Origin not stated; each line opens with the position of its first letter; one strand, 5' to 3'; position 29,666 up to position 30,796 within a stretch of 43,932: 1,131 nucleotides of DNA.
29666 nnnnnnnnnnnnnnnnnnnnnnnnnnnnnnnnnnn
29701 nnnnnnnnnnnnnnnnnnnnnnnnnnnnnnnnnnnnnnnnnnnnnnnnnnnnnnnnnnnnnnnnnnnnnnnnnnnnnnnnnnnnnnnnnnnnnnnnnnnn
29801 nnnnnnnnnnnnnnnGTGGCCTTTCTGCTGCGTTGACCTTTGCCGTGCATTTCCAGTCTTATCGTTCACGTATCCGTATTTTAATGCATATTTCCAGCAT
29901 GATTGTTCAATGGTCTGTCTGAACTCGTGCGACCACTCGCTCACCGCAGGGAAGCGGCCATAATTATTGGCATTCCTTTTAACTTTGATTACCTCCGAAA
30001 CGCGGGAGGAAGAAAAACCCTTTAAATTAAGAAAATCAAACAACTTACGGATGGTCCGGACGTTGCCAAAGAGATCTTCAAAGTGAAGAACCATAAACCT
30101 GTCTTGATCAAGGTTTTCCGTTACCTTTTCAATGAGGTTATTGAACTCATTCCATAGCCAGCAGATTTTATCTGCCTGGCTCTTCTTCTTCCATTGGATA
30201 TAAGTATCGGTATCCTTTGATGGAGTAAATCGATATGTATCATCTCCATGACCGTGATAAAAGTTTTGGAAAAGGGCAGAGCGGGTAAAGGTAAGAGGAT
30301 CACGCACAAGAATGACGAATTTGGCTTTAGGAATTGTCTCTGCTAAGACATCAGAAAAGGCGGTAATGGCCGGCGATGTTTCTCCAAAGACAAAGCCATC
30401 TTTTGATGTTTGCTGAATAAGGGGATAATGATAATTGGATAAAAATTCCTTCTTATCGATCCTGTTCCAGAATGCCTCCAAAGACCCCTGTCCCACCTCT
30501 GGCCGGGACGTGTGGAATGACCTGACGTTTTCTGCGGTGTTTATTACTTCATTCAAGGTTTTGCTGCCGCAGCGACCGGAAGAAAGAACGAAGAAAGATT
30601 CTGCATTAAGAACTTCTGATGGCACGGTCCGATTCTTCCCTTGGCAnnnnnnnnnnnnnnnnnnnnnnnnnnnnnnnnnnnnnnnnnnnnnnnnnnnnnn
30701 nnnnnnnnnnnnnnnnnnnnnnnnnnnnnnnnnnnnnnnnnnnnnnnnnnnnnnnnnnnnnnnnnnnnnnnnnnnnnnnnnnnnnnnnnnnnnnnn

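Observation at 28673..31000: TPR - sulfotransferase-like - GT2 triple-domain protein: possible sulfated flagellar glycan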

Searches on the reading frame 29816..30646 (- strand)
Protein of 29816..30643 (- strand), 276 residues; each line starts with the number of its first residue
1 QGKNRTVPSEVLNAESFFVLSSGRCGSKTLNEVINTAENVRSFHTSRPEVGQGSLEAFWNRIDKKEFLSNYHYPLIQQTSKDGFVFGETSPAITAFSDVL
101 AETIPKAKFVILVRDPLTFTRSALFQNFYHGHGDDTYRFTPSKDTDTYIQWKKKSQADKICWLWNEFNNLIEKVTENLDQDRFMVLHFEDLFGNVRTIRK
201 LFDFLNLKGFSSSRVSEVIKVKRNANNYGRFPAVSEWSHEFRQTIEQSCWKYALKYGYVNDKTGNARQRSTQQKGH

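Call 11: search_solved_structures(query=window:29852-30646:-, max_evalue=10, show_alignments=3)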
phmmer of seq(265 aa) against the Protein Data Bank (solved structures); distinct sequences matched with E-value up to 10: 7.
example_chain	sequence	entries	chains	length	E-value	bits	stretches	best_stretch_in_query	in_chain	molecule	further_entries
9zkf_A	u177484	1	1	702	0.3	13.6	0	130-182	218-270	Catalase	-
8y9p_A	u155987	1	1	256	1.2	11.6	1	95-129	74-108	SgdX2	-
6fl2_A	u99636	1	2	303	1.4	11.5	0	45-93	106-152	Iron-dependent peroxidase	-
6fiy_A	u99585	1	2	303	1.4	11.4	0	45-93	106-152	Iron-dependent peroxidase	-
9li4_A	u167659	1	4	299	1.7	11.2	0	45-93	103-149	Peroxidase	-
6fks_A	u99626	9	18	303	1.9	11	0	45-93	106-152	Iron-dependent peroxidase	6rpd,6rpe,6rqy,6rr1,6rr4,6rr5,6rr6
6fkt_A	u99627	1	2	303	1.9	11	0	45-93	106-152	Iron-dependent peroxidase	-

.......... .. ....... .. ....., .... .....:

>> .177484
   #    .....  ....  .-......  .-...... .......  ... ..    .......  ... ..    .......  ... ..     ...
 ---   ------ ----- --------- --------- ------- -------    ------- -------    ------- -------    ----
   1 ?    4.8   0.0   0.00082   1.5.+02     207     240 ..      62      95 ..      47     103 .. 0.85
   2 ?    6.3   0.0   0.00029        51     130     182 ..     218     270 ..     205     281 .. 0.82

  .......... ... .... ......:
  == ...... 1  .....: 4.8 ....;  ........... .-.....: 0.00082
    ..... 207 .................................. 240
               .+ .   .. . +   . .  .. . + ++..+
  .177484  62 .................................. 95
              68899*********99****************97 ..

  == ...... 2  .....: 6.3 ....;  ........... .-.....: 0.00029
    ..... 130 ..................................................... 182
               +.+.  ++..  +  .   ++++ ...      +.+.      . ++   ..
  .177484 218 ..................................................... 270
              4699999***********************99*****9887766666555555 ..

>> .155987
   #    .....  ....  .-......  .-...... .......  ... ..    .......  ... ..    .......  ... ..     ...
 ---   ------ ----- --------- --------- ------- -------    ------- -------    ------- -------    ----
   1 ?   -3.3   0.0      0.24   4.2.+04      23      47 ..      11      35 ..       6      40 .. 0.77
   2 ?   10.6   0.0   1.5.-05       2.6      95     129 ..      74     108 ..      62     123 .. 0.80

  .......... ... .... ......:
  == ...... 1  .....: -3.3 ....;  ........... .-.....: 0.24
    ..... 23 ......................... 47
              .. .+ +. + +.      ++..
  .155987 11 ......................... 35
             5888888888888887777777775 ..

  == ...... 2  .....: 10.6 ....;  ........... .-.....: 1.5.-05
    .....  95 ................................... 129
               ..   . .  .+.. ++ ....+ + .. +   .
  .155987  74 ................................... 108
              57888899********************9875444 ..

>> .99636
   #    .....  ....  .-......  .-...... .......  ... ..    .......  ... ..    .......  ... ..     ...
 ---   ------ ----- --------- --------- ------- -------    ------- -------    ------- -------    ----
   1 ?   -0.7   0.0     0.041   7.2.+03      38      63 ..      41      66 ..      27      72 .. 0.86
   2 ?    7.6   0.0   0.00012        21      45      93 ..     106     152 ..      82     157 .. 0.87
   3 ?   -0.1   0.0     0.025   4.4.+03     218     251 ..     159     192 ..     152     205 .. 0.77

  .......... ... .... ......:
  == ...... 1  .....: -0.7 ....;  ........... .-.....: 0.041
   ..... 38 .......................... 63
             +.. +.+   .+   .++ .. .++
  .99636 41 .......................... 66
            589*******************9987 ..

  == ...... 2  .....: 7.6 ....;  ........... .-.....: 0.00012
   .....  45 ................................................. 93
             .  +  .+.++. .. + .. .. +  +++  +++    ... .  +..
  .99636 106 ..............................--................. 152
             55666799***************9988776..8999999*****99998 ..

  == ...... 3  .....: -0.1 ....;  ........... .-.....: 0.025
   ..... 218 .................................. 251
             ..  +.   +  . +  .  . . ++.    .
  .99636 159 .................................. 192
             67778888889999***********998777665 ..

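Call 28: predict_structure(alignment_id=A2)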
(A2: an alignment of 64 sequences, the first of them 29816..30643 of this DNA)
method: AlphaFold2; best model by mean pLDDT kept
length: 276 residues; sequences in the alignment: 64
mean_pLDDT: 91.2   pTM: 0.88
mean pLDDT of the five models: 91.2, 90.6, 90.4, 89.8, 89.4
residues with pLDDT >= 90: 227; 70-90: 24; 50-70: 13; < 50: 12
segments of 3 or more residues with pLDDT < 50: 266-273
pLDDT, mean of each block of 10 residues (from residue 1): 72 97 91 97 93 96 97 97 98 97 97 97 93 92 97 98 97 95 96 92 98 93 67 95 97 95 56 43
secondary structure, 60 per line:
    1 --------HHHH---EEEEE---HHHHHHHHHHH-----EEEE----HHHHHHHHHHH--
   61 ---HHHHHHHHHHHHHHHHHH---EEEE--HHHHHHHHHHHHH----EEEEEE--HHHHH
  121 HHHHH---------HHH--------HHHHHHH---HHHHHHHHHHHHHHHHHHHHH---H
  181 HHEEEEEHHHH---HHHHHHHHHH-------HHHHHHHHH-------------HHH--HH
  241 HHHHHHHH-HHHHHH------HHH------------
elements in order: H9-12 E16-20 H24-34 E40-43 H48-58 H64-81 E85-88 H91-103 E108-113 H116-125 H146-152 H156-176 E183-187 H188-191 H195-204 H212-220 H239-248 H250-255

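Call 31: fold_search(model_id=the predicted structure, library=pdb)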
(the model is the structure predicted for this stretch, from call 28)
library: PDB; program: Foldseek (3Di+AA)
matches with E <= 10: 1108; with E <= 0.001: 81
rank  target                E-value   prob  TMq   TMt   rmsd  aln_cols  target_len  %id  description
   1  5wri_A                2.5e-08  1.00  0.56  0.56   7.0       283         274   16  Crystal structure of human tyrosylprotein sulfotransferase-1 complexed with PAP and C4 peptide (released 2017-09-13)
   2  5wrj_C                6.2e-08  1.00  0.57  0.57   7.0       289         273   17  Crystal structure of human tyrosylprotein sulfotransferase-1 complexed with PAP and gastrin peptide (released 2017-09-06)
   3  5wrj_A                8.2e-08  1.00  0.56  0.56   7.0       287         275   15  Crystal structure of human tyrosylprotein sulfotransferase-1 complexed with PAP and gastrin peptide (released 2017-09-06)
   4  3ap3_C                1.0e-07  1.00  0.57  0.55   7.6       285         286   14  Crystal structure of human tyrosylprotein sulfotransferase-2 complexed with PAP (released 2011-10-26)
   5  4gbm                  1.3e-07  1.00  0.51  0.49  11.5       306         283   15  Sulfotransferase Domain from the Curacin Biosynthetic Pathway (released 2012-10-17)
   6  8w5z_A                4.0e-07  1.00  0.60  0.51   6.3       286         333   14  Crystal structure of tick tyrosylprotein sulfotransferase reveals the activation mechanism of tick anticoagulant prote (released 2024-04-10)
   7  4gox                  5.0e-07  1.00  0.54  0.54   9.0       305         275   15  Sulfotransferase Domain from the Synechococcus PCC 7002 Olefin Synthase (released 2012-10-17)
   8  3ap1_A                7.0e-07  1.00  0.51  0.47   9.7       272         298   14  Crystal structure of human tyrosylprotein sulfotransferase-2 complexed with PAP and C4 peptide (released 2011-10-26)
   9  3ap3_B                9.9e-07  1.00  0.56  0.55   7.0       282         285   14  Crystal structure of human tyrosylprotein sulfotransferase-2 complexed with PAP (released 2011-10-26)
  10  3ap1_B                1.3e-06  1.00  0.56  0.52   7.0       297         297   14  Crystal structure of human tyrosylprotein sulfotransferase-2 complexed with PAP and C4 peptide (released 2011-10-26)
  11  3rnl                  1.5e-06  1.00  0.53  0.58   9.1       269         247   14  Crystal Structure of Sulfotransferase from Alicyclobacillus acidocaldarius (released 2011-06-29)
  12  3ap3_A                2.3e-06  1.00  0.60  0.59   6.2       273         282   14  Crystal structure of human tyrosylprotein sulfotransferase-2 complexed with PAP (released 2011-10-26)
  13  9wwe                  2.6e-06  1.00  0.58  0.53   7.0       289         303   14  Crystal structure of human tyrosylprotein sulfotransferase 2 (TPST2) in cation-bound state (released 2025-12-31)
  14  3ap2_A                3.6e-06  1.00  0.58  0.54   6.8       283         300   14  Crystal structure of human tyrosylprotein sulfotransferase-2 complexed with PAP,C4 peptide, and phosphate ion (released 2011-10-26)
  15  3ap3_D                3.6e-06  1.00  0.56  0.53   7.0       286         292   14  Crystal structure of human tyrosylprotein sulfotransferase-2 complexed with PAP (released 2011-10-26)
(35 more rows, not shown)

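Call 35: search_solved_structures(query=A3, max_evalue=1, show_alignments=4)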
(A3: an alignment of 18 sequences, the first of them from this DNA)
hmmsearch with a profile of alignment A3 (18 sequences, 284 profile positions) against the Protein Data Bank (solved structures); distinct sequences matched with E-value up to 1: 17.
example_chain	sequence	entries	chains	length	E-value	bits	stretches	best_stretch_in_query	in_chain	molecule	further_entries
4gbm_A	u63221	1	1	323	4.5e-07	32.6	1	170-214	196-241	CurM Sulfotransferase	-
4gox_A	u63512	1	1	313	2e-05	27.2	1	170-215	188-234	Polyketide synthase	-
9wp1_A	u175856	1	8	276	2.3e-05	27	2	171-215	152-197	Protein-tyrosine sulfotransferase 1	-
5wrj_A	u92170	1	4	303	2.4e-05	27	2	31-134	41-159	Protein-tyrosine sulfotransferase 1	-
5wri_A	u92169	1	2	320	2.9e-05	26.7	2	31-134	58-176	Protein-tyrosine sulfotransferase 1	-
9wwe_A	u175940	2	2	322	0.00029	23.4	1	75-134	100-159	Protein-tyrosine sulfotransferase 2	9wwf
3ap1_A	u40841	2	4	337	0.00034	23.2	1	75-134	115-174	Protein-tyrosine sulfotransferase 2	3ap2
3ap3_A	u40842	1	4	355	0.00045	22.8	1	76-134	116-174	Protein-tyrosine sulfotransferase 2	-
3rnl_A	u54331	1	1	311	0.0051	19.3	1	19-131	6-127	Sulfotransferase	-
4eec_A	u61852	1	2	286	0.02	17.4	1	114-219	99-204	StaL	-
2ov8_A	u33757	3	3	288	0.02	17.4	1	114-219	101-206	StaL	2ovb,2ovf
3mg9_A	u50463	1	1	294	0.049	16.1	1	114-218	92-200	TEG12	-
8w5z_A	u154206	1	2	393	0.058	15.9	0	107-134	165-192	Protein-tyrosine sulfotransferase (Fragment)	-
3mgb_A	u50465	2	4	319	0.06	15.8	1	114-218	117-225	TEG12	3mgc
8y9p_A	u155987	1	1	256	0.061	15.8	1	101-136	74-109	SgdX2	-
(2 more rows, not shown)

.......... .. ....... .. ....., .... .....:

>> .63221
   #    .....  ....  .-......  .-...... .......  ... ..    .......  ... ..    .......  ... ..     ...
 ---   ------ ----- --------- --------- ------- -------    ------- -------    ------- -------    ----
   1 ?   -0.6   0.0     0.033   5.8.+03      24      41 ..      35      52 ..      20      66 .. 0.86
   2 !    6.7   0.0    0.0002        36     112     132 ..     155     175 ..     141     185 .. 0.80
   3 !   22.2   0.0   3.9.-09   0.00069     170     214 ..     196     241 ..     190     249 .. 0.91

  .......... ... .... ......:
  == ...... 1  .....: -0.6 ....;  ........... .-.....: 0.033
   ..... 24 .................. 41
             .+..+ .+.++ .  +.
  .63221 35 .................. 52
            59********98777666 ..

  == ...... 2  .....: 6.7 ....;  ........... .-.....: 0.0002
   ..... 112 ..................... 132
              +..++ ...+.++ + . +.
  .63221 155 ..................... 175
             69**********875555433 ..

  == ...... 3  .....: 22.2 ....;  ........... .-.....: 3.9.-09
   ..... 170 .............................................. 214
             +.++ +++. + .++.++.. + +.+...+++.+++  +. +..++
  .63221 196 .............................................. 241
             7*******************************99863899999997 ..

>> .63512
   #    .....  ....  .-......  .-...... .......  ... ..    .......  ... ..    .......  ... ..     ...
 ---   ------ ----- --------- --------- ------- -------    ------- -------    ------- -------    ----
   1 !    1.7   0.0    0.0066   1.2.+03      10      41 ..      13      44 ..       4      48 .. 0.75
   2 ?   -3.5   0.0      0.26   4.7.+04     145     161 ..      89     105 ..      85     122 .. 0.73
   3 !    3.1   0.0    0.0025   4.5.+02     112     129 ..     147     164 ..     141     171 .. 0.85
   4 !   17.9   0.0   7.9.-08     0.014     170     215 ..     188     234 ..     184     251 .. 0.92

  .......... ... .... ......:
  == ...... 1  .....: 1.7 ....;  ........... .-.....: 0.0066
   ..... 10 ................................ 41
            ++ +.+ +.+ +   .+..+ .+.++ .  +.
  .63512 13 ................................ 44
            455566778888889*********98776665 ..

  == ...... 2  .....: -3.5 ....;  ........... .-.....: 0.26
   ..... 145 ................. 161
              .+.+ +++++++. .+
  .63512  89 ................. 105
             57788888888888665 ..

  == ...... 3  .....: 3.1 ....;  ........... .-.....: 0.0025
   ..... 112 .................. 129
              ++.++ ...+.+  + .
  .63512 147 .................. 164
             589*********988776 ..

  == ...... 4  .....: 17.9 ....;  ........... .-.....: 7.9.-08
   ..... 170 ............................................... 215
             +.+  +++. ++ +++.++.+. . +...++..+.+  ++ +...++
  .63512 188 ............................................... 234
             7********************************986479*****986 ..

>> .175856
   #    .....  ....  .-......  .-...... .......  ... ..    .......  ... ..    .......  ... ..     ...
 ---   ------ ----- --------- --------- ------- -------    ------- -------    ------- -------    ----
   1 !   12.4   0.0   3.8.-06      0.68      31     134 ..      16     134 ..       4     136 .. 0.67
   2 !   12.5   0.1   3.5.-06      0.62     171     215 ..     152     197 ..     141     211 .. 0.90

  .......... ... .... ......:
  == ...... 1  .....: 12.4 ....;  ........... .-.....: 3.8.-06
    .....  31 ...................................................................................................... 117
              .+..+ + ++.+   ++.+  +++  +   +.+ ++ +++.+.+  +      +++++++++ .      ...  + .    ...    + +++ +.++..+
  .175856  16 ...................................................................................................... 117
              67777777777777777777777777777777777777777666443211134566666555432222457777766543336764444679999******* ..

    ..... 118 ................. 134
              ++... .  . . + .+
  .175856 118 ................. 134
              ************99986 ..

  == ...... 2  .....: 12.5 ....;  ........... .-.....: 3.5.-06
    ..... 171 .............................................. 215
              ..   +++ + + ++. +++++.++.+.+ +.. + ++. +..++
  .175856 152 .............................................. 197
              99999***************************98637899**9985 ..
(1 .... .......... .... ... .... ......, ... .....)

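Call 61: search_protein_representatives(protein=window:29816-30643:-)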
Query: 276 residues. Proteins with E-value up to 0.001 (for the whole library): 1370; up to 1e-10: 525; up to 1e-30: 56. The best 150 are listed.
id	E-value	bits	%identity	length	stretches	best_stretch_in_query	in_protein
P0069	7.0e-83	294.5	73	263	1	3-174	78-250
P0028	3.4e-57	210.2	40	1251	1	15-262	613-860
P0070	2.3e-55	204.2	38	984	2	15-259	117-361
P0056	4.2e-55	203.4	37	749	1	15-261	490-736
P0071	5.1e-54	199.8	38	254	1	13-259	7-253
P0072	6.1e-54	199.5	37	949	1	15-269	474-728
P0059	1.1e-53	198.7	39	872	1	15-268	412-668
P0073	2.4e-52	194.3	37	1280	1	15-260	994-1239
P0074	1.0e-51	192.3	37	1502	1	15-273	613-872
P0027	5.2e-50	186.6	38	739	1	13-265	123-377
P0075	9.2e-50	185.8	38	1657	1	15-259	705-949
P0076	1.7e-49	184.9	35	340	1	13-265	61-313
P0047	2.3e-49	184.5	38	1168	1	15-259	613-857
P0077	2.7e-49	184.3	36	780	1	8-260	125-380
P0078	8.9e-49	182.6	36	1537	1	14-262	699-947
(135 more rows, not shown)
